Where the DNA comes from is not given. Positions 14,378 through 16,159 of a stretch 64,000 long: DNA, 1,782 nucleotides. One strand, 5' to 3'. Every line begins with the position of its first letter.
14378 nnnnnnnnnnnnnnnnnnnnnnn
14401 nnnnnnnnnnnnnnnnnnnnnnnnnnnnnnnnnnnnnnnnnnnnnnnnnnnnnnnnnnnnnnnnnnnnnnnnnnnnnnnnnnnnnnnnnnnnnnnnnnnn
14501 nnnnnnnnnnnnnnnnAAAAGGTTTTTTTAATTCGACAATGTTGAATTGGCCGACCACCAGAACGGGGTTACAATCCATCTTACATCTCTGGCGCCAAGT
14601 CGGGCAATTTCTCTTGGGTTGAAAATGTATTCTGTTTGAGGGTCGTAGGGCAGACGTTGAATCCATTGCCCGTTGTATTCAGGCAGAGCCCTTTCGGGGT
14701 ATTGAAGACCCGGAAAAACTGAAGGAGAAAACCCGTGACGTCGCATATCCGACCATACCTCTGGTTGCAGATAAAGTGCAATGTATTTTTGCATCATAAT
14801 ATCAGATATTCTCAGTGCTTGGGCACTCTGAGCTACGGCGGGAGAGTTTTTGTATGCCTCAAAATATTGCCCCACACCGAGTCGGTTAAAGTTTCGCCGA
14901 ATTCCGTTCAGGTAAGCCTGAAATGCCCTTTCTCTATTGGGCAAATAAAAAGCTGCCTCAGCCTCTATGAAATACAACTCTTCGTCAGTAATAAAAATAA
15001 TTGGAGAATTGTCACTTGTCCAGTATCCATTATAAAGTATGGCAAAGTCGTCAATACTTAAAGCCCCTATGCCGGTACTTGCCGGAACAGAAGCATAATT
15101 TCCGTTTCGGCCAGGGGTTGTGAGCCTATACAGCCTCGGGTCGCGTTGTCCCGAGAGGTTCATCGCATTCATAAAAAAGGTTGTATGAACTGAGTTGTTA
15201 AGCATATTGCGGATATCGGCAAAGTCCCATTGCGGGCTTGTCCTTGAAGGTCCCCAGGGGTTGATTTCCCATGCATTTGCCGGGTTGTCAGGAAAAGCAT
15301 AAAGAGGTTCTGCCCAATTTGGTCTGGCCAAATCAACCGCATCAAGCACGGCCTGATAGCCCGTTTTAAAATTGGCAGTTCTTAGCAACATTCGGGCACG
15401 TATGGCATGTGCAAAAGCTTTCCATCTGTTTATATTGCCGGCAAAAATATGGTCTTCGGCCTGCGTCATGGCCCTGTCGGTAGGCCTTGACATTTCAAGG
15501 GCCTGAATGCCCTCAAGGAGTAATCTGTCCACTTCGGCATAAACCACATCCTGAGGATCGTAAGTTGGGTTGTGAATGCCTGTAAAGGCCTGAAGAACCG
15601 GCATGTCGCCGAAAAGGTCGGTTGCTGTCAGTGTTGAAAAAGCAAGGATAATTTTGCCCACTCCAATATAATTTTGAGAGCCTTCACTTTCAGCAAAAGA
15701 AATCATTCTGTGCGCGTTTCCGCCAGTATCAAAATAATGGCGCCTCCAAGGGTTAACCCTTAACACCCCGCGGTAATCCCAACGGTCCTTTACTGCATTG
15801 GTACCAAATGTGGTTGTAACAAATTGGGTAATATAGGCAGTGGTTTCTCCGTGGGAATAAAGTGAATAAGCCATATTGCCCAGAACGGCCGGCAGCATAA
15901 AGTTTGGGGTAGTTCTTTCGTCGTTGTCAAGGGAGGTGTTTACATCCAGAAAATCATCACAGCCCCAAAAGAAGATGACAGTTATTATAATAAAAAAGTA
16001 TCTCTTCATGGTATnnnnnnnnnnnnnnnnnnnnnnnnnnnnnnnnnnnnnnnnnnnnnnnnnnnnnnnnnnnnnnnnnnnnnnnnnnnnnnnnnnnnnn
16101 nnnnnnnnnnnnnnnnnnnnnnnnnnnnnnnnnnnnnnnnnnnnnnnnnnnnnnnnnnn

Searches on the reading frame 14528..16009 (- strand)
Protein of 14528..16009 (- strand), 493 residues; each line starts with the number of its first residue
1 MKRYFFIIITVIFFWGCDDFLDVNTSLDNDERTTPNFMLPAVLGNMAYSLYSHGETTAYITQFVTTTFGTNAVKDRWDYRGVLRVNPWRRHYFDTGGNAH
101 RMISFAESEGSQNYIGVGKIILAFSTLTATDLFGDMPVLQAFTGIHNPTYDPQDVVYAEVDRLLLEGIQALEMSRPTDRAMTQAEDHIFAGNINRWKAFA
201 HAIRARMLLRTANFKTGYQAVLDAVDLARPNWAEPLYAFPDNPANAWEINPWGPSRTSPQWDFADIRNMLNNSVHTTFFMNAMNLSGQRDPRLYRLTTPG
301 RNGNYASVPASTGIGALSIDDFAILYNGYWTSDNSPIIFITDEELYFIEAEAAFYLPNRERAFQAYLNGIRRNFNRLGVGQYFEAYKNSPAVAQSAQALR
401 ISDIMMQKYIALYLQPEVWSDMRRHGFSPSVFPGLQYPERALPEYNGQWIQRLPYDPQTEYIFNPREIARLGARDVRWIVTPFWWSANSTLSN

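Call 9: search_protein_families(library=pfam, proteins=[window:14528-16009:-], max_evalue=0.01)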
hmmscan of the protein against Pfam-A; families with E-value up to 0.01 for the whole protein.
window:14528-16009:- (493 aa): 2 families
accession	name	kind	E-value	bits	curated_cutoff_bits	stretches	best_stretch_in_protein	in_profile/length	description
PF12771.13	SusD-like_2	-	3.1e-40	138.7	27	1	32-455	6-414/415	Starch-binding associating with outer membrane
PF12741.13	SusD-like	-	4.4e-27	95.7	27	3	58-215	55-210/495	Susd and RagB outer membrane lipoprotein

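Call 84: search_protein_families(library=ncbifam, proteins=[window:14528-16009:-], max_evalue=0.00001)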
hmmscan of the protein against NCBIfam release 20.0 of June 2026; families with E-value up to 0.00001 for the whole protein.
window:14528-16009:- (493 aa): 0 families
